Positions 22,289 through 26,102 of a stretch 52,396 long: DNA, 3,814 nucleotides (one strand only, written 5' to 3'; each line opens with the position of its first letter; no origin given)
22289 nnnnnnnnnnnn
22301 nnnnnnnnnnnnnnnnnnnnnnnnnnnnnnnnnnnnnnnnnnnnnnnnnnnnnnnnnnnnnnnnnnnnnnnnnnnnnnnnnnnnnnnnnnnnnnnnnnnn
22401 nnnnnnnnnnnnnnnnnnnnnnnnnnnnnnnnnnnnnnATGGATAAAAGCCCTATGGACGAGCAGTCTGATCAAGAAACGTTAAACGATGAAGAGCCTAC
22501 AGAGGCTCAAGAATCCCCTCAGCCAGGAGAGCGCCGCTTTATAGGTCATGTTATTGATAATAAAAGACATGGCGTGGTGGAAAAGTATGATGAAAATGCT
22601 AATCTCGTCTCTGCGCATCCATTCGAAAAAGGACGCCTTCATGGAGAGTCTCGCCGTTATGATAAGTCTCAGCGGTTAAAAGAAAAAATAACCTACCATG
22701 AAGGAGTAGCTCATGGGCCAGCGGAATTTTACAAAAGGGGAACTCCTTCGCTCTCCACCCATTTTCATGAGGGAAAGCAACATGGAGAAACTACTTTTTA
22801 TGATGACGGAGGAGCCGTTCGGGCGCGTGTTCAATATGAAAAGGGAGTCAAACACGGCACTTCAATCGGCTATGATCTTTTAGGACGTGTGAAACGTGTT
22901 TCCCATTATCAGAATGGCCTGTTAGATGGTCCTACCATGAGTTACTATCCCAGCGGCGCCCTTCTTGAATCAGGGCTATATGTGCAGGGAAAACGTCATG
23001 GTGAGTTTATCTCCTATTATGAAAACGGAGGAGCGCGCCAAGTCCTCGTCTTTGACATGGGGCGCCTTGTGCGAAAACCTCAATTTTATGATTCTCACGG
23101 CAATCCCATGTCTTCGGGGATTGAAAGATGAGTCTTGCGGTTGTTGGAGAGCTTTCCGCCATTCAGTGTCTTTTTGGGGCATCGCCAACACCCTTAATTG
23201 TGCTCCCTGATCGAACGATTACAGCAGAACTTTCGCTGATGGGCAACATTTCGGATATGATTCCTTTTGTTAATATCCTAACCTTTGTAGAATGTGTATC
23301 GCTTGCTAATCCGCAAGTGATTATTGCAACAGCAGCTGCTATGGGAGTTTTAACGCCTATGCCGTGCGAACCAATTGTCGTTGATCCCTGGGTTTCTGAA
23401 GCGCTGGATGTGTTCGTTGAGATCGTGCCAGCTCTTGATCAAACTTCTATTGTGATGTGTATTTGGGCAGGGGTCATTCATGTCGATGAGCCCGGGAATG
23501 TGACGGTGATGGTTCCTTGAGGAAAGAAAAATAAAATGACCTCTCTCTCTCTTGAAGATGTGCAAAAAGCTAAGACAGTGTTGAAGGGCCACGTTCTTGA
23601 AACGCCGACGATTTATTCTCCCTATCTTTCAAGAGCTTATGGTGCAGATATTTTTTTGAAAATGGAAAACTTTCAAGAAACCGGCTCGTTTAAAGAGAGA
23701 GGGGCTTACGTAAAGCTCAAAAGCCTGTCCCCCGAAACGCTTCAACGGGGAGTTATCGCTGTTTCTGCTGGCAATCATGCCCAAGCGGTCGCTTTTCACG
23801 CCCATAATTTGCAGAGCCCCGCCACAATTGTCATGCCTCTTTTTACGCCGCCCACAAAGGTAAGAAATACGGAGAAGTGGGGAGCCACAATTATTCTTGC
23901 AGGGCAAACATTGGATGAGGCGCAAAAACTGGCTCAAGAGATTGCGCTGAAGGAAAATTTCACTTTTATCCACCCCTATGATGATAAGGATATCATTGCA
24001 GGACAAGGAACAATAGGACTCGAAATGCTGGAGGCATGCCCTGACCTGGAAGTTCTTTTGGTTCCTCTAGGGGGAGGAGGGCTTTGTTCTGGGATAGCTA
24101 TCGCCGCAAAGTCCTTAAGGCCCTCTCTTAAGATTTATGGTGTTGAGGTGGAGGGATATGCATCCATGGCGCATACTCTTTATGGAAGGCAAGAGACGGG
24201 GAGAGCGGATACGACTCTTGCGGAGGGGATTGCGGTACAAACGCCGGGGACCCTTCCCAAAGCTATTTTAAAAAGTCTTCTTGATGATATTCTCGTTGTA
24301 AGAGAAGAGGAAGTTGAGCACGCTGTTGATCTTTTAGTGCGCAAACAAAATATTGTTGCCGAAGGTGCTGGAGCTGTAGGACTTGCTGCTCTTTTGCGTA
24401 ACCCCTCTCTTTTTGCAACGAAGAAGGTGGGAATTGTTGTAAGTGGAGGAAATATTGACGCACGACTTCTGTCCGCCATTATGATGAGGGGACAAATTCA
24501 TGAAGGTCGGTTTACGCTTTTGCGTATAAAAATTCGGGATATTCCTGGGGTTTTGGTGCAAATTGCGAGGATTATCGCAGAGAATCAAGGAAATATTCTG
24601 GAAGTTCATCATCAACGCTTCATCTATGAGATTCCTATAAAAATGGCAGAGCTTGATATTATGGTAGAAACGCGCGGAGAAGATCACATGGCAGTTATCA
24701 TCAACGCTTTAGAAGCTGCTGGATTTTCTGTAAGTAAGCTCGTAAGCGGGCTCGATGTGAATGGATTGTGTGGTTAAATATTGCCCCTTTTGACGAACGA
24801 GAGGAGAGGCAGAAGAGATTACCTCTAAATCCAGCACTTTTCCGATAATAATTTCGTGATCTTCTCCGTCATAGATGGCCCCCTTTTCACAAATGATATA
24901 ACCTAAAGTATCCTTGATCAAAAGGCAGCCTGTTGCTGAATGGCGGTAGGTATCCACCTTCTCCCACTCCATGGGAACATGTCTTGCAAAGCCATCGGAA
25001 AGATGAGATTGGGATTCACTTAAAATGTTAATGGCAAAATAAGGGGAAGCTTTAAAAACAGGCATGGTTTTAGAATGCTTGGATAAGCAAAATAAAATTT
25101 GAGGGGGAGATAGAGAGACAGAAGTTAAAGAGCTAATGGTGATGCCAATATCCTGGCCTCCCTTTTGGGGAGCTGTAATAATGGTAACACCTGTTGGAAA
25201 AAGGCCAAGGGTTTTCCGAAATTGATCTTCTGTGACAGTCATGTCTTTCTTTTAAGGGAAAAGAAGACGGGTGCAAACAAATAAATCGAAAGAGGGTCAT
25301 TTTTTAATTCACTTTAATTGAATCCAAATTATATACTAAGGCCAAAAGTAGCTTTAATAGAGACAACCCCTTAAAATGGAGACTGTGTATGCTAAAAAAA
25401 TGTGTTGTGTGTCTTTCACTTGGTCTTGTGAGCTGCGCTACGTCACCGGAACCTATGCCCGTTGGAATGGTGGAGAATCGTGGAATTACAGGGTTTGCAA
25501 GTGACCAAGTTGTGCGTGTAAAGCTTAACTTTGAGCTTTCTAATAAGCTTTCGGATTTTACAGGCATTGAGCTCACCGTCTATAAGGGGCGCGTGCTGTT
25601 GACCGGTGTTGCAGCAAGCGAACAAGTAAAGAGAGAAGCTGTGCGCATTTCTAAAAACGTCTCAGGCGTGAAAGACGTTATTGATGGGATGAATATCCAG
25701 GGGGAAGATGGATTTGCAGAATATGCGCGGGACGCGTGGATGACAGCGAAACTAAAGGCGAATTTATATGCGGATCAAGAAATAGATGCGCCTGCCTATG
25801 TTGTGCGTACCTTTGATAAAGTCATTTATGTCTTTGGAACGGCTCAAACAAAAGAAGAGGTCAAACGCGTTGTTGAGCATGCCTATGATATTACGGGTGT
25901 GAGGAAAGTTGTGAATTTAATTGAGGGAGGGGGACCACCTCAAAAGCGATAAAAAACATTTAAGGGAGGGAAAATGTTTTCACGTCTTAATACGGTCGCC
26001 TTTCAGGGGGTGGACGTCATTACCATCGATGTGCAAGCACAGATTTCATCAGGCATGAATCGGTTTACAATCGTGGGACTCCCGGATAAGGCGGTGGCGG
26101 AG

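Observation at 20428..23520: Orphan T6SS spike module: VgrG - MORN/YwqK-repeat protein - DUF4280 (PAAR-like), translationally coupled, with no recognisable toxin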

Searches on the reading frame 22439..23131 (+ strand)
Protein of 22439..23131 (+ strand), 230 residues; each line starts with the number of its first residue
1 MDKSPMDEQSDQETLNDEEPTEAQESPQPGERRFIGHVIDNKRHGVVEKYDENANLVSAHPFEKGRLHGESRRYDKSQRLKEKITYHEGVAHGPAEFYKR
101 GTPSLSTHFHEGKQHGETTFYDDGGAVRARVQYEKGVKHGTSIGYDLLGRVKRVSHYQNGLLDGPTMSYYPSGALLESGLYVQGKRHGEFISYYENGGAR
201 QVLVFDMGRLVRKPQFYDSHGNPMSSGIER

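Call 3: search_protein_families(library=pfam, proteins=[window:22439-23131:+], max_evalue=0.1)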
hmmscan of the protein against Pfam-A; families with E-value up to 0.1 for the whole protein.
window:22439-23131:+ (230 aa): 1 family
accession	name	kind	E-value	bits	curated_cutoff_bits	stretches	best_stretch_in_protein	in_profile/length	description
PF07661.19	MORN_2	-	8.6e-12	44.3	29.6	0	186-197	1-12/22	MORN repeat variant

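Call 4: search_protein_families(library=ncbifam, proteins=[window:22439-23131:+], max_evalue=0.1)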
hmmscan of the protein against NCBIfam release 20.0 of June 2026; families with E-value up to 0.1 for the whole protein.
window:22439-23131:+ (230 aa): 1 family
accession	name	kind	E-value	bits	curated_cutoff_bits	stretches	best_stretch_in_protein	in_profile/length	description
NF033566.1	adhes_LIC20035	equivalog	6.1e-13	48.4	250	2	35-146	108-224/434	LIC20035 family adhesin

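Call 10: find_homologous_proteins(query=window:22439-23131:+, max_evalue=0.001)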
Query window:22439-23131:+ (230 aa): 4 proteins with E <= 0.001 among 208 candidates.
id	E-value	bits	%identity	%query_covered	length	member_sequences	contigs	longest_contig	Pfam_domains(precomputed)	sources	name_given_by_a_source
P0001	3.4e-67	245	52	95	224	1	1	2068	PF07661.20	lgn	-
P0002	1.3e-41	161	55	57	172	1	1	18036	PF07661.20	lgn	-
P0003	1.6e-8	53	31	58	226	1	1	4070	PF07661.20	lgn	-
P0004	5.9e-6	44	26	57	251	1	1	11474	PF07661.20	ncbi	-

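Call 34: find_homologous_proteins(query=A1, max_evalue=0.00001)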
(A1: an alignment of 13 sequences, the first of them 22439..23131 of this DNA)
Query A1 (13 sequences) (230 aa, profile of the alignment): 26 proteins with E <= 0.00001 among 2613 candidates.
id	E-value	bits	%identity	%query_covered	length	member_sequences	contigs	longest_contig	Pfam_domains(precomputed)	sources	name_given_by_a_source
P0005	1.8e-77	278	30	76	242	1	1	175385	PF07661.20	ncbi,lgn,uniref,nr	ncbi:toxin-antitoxin system YwqK family antitoxin [Trinickia dabaoshanensis]|uniref:toxin-antitoxin 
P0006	5.5e-72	260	29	79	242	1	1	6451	PF07661.20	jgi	jgi:antitoxin component YwqK of YwqJK toxin-antitoxin module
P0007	1.0e-54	203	50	93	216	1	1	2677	PF07661.20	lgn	-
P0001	5.7e-54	201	52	95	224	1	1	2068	PF07661.20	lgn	-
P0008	6.0e-46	175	27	67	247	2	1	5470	PF07661.20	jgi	jgi:antitoxin component YwqK of YwqJK toxin-antitoxin module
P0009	1.8e-43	166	24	73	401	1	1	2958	PF07661.20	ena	-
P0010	9.7e-43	164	34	56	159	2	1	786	PF07661.20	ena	-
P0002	4.3e-35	139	55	57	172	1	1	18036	PF07661.20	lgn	-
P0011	9.7e-35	138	29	66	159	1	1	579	PF07661.20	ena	-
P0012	2.0e-33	134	29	55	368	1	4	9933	PF07661.20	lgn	-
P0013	1.4e-32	131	24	67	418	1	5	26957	PF07661.20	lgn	-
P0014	5.0e-32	129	24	76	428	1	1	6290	PF07661.20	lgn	-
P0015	1.2e-28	118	26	68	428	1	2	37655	PF07661.20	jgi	jgi:antitoxin component YwqK of YwqJK toxin-antitoxin module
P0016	3.5e-28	116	26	77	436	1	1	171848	PF07661.20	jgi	jgi:antitoxin component YwqK of YwqJK toxin-antitoxin module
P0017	2.6e-26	110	23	76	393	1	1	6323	PF07661.20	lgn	-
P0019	2.7e-25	107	29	73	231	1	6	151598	PF07661.20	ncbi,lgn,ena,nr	ncbi:MAG: toxin-antitoxin system YwqK family antitoxin [Bacteroidales bacterium]|nr:toxin-antitoxin 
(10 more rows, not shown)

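Call 35: search_solved_structures(query=A1, max_evalue=0.01, show_alignments=1)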
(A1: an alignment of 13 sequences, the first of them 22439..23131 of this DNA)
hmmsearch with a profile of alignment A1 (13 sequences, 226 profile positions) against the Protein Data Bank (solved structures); distinct sequences matched with E-value up to 0.01: 4.
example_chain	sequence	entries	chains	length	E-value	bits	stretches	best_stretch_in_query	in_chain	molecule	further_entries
1h3i_A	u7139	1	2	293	1.3e-09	40.9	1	128-208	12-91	HISTONE H3 LYSINE 4 SPECIFIC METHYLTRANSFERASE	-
1mt6_A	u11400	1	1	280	2.6e-09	39.9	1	128-208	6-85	SET9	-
1muf_A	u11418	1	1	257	6.5e-08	35.3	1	151-208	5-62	SET9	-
1n6c_A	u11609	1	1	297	7.6e-08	35.1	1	140-208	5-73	SET domain-containing protein 7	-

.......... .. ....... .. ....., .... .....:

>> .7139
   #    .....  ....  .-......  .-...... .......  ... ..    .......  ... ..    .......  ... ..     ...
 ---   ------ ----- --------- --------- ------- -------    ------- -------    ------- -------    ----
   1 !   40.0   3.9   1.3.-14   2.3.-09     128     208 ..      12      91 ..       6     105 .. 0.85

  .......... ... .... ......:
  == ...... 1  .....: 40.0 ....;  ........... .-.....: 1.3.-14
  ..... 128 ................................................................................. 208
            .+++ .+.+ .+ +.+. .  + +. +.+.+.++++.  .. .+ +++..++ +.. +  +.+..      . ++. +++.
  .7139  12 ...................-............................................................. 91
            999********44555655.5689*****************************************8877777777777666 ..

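Call 39: find_encoding_contigs(protein=P0016, flank=6000, max_places=2)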
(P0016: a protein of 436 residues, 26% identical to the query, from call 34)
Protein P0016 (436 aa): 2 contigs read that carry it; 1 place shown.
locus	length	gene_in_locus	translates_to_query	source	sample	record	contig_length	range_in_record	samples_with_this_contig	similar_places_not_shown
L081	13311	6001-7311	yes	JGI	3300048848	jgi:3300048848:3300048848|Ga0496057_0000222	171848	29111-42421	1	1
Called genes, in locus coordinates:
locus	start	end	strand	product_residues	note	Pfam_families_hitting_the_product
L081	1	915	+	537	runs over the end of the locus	PF04675:DNA_ligase_A_N, PF01068:DNA_ligase_A_M, PF04679:DNA_ligase_A_C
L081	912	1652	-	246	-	PF09844:DUF2071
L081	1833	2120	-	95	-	PF00708:Acylphosphatase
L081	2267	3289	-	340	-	PF01207:Dus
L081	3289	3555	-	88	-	PF02325:CCB3_YggT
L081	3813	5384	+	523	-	-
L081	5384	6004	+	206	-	-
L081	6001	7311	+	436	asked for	PF07661:MORN_2 (faint)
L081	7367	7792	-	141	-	PF14325:DUF4383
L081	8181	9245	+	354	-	PF00154:RecA_N, PF06745:ATPase (faint), PF08423:Rad51 (weak), PF27531:MT3502_N (weak), PF21096:RecA_C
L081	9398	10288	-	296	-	PF00348:polyprenyl_synt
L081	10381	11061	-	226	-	PF00132:Hexapep (weak), PF25084:LbH_EIF2B (weak), PF25087:GMPPB_C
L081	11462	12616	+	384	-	PF05958:tRNA_U5-meth_tr (faint)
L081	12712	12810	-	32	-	-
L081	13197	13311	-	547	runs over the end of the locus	PF04326:SLFN_AlbA_2, PF13749:HATPase_c_4, PF21247:Fic-like_C (weak)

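Call 40: find_encoding_contigs(protein=P0019, flank=6000, max_places=2)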
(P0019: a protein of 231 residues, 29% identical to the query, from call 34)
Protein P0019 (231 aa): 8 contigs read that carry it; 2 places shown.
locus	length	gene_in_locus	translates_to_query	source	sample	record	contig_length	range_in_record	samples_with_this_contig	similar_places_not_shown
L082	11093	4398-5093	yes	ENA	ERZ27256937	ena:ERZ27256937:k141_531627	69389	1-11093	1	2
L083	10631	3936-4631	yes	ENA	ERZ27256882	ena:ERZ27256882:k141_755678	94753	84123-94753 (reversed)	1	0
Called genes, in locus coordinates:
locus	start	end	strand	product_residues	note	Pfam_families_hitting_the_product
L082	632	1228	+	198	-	-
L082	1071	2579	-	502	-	PF07719:TPR_2 (faint), PF13181:TPR_8 (faint), PF13424:TPR_12 (faint), PF13428:TPR_14 (faint)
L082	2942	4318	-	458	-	PF02878:PGM_PMM_I, PF02879:PGM_PMM_II, PF02880:PGM_PMM_III, PF00408:PGM_PMM_IV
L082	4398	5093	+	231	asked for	PF07661:MORN_2 (faint)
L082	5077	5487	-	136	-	PF13431:TPR_17 (faint), PF13432:TPR_16 (weak), PF13414:TPR_11 (weak), PF13181:TPR_8 (faint), PF14559:TPR_19 (faint), PF00515:TPR_1, PF07719:TPR_2 (weak)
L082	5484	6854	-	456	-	PF02878:PGM_PMM_I, PF02879:PGM_PMM_II, PF02880:PGM_PMM_III, PF00408:PGM_PMM_IV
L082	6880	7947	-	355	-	PF02618:YceG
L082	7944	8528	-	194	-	PF13302:Acetyltransf_3, PF13420:Acetyltransf_4 (weak), PF00583:Acetyltransf_1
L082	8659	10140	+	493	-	PF00089:Trypsin, PF13365:Trypsin_2, PF00595:PDZ, PF13180:PDZ_2, PF14685:PDZ_Tricorn (faint), PF17820:PDZ_6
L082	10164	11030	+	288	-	PF00140:Sigma70_r1_2, PF04542:Sigma70_r2, PF04539:Sigma70_r3, PF04967:HTH_10 (faint), PF08281:Sigma70_r4_2 (faint), PF04545:Sigma70_r4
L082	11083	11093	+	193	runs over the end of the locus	PF00081:Sod_Fe_N, PF02777:Sod_Fe_C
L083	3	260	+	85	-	?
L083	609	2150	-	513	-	PF07719:TPR_2 (faint), PF13181:TPR_8 (faint), PF13424:TPR_12 (faint), PF13428:TPR_14 (faint)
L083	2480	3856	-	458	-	PF02878:PGM_PMM_I, PF02879:PGM_PMM_II, PF02880:PGM_PMM_III, PF00408:PGM_PMM_IV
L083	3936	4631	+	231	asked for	PF07661:MORN_2 (faint)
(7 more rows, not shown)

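Call 41: find_encoding_contigs(protein=P0013, flank=6000, max_places=2)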
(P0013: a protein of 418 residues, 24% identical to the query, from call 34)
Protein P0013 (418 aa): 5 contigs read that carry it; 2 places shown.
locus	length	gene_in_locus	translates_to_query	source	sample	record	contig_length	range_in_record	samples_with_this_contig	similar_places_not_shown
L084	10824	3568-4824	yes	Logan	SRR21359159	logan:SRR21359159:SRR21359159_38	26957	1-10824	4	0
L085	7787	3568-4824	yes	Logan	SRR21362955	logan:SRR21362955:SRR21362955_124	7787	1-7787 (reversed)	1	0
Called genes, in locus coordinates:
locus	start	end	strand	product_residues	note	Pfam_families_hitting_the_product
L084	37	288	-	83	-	PF02325:CCB3_YggT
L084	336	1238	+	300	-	-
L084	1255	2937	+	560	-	-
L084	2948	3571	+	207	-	-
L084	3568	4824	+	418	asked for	PF07661:MORN_2 (faint)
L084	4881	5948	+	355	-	PF00154:RecA_N, PF08423:Rad51, PF06745:ATPase (faint), PF21096:RecA_C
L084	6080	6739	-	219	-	-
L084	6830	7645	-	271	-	PF00348:polyprenyl_synt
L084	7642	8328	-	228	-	PF00132:Hexapep, PF25084:LbH_EIF2B, PF25087:GMPPB_C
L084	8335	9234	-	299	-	PF00535:Glycos_transf_2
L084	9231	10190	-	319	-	PF01370:Epimerase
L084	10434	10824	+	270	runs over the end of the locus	PF00483:NTP_transferase, PF12804:NTP_transf_3 (faint)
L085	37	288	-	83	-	PF02325:CCB3_YggT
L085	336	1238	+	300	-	-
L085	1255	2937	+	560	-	-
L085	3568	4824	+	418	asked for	PF07661:MORN_2 (faint)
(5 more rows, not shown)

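Call 42: find_encoding_contigs(protein=window:22439-23131:+, flank=10000, max_places=3)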
Protein window:22439-23131:+ (230 aa): no gene with exactly this product is on record in the collection.

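Call 52: predict_structure(alignment_id=A2)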
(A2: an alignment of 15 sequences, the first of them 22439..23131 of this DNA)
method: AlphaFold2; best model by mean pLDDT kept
length: 230 residues; sequences in the alignment: 15
mean_pLDDT: 90.1   pTM: 0.79
mean pLDDT of the five models: 90.1, 89.5, 89.4, 89.1, 88.6
residues with pLDDT >= 90: 192; 70-90: 8; 50-70: 7; < 50: 23
segments of 3 or more residues with pLDDT < 50: 2-5, 7-23
pLDDT, mean of each block of 10 residues (from residue 1): 47 41 64 92 96 96 98 98 98 98 98 98 97 98 97 98 98 98 98 98 98 96 70
secondary structure, 60 per line:
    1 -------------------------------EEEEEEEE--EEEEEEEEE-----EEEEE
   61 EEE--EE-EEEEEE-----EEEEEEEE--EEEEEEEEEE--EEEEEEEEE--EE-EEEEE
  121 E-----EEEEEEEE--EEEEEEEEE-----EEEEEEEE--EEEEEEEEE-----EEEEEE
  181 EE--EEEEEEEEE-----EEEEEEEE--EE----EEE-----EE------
elements in order: E32-39 E42-50 E56-63 E69-74 E80-87 E90-99 E102-110 E116-121 E127-134 E137-145 E151-158 E161-169 E175-182 E185-193 E199-206 E215-217

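Call 56: fold_search(model_id=the predicted structure, library=pdb)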
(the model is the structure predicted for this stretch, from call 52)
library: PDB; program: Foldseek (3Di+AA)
matches with E <= 10: 616; with E <= 0.001: 54
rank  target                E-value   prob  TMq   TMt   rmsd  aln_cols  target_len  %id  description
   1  6t69                  3.4e-08  1.00  0.41  0.45   7.8       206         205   15  Crystal structure of Toxoplasma gondii Morn1(V shape) (released 2020-11-18)
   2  6t68_A                5.9e-08  1.00  0.59  0.67   5.5       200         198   18  Crystal structure of Trypanosoma brucei Morn1 (released 2020-11-18)
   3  6t6q_BBB              9.2e-08  1.00  0.42  0.46   7.5       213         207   14  Crystal structure of Toxoplasma gondii Morn1 (extended conformation). (released 2020-11-18)
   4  6t6q_AAA              1.3e-07  1.00  0.39  0.42   7.5       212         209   14  Crystal structure of Toxoplasma gondii Morn1 (extended conformation). (released 2020-11-18)
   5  6t4r_CCC              2.4e-07  1.00  0.52  0.56   6.6       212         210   16  Crystal structure of Trypanosoma brucei Morn1 (released 2020-11-18)
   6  6t68_B                3.0e-07  1.00  0.58  0.66   4.4       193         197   16  Crystal structure of Trypanosoma brucei Morn1 (released 2020-11-18)
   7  6t4r_AAA              6.1e-07  1.00  0.59  0.63   5.2       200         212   16  Crystal structure of Trypanosoma brucei Morn1 (released 2020-11-18)
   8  6t4d                  9.5e-07  1.00  0.42  0.47   7.6       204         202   13  Crystal structure of Plasmodium falciparum Morn1 (released 2020-11-18)
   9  9uo9                  2.3e-06  1.00  0.41  0.37   7.6       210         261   15  Structure of mouse Junctophilin-2 (released 2026-01-21)
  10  9e5c_4y               7.7e-06  1.00  0.50  0.20   7.5       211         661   14  Cryo-EM structure of 96 nm repeat of microtubule doublet from T. brucei flagellum (released 2025-03-12)
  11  8wzb_F                1.6e-05  1.00  0.52  0.62   5.7       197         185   15  RS head-neck monomer (released 2024-02-07)
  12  7rxe                  2.2e-05  1.00  0.52  0.40   7.6       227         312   14  Crystal structure of junctophilin-2 (released 2022-02-23)
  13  7jtk_A                2.5e-05  1.00  0.49  0.17   4.8       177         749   18  Radial spoke 1 isolated from Chlamydomonas reinhardtii (released 2020-12-16)
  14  8j07_A                2.5e-05  1.00  0.53  0.57  10.8       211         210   16  96nm repeat of human respiratory doublet microtubule and associated axonemal complexes (released 2023-07-26)
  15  7rxq_A                3.1e-05  1.00  0.49  0.43   6.7       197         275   16  Crystal structure of junctophilin-2 in complex with a CaV1.1 peptide (released 2022-02-23)
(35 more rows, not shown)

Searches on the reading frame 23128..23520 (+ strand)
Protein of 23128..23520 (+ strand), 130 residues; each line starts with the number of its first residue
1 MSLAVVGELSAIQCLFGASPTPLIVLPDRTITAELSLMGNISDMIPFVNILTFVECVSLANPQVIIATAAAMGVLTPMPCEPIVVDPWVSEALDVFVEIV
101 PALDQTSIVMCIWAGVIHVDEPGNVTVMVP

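Call 3: search_protein_families(library=pfam, proteins=[window:23128-23520:+], max_evalue=0.1)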
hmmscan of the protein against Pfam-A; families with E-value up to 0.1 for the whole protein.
window:23128-23520:+ (130 aa): 1 family
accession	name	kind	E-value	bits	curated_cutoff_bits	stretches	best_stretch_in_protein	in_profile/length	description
PF14107.11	DUF4280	-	4.1e-19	69.6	26.3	1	11-123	6-108/109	Domain of unknown function (DUF4280)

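Call 4: search_protein_families(library=ncbifam, proteins=[window:23128-23520:+], max_evalue=0.1)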
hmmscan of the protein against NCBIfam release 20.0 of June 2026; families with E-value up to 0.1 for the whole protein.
window:23128-23520:+ (130 aa): 1 family
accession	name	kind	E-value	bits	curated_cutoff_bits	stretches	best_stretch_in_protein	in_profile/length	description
NF041248.1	T6SS_IglG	exception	2.6e-05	24.1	200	1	10-125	60-168/173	type VI secretion system PAAR-like protein IglG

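Call 63: search_solved_structures(query=window:23128-23520:+, max_evalue=1)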
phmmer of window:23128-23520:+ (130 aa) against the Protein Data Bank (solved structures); distinct sequences matched with E-value up to 1: 0.

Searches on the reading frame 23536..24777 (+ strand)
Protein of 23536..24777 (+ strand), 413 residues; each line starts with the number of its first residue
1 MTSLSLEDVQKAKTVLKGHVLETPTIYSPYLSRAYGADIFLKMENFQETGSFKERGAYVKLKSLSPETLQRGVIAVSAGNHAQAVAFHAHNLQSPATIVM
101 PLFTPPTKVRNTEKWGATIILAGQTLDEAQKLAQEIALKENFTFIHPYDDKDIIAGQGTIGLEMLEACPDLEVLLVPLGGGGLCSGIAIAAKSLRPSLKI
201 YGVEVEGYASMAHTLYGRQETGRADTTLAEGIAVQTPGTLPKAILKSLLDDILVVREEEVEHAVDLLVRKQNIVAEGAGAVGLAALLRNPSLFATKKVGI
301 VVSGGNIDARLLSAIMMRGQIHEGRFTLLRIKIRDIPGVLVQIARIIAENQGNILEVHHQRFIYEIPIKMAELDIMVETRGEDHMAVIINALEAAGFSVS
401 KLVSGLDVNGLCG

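Call 8: search_protein_families(library=pfam, proteins=[window:23536-24777:+], max_evalue=0.001)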
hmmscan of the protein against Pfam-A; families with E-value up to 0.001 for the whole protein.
window:23536-24777:+ (413 aa): 3 families
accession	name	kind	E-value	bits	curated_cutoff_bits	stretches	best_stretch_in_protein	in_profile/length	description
PF00291.31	PALP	-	7.8e-76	255.7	35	1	18-304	3-295/295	Pyridoxal-phosphate dependent enzyme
PF01842.31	ACT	-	6.1e-07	29.5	27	1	328-395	2-64/66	ACT domain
PF13291.12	ACT_4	-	5.4e-05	24.2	27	1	329-394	9-71/80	ACT domain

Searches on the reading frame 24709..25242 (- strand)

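Call 9: search_protein_families(library=pfam, proteins=[window:24709-25242:-], max_evalue=0.001)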
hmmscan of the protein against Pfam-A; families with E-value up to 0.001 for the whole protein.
window:24709-25242:- (177 aa): 1 family
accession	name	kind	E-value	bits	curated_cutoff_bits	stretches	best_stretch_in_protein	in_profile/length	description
PF01613.24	Flavin_Reduct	-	7.9e-35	120.7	27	1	13-156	2-150/153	Flavin reductase like domain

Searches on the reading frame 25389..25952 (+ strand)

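Call 9: search_protein_families(library=pfam, proteins=[window:25389-25952:+], max_evalue=0.001)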
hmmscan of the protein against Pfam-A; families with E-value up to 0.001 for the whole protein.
window:25389-25952:+ (187 aa): 1 family
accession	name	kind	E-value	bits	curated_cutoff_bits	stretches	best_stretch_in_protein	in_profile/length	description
PF04972.22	BON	-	5.9e-23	81.4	27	2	39-104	2-68/69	BON domain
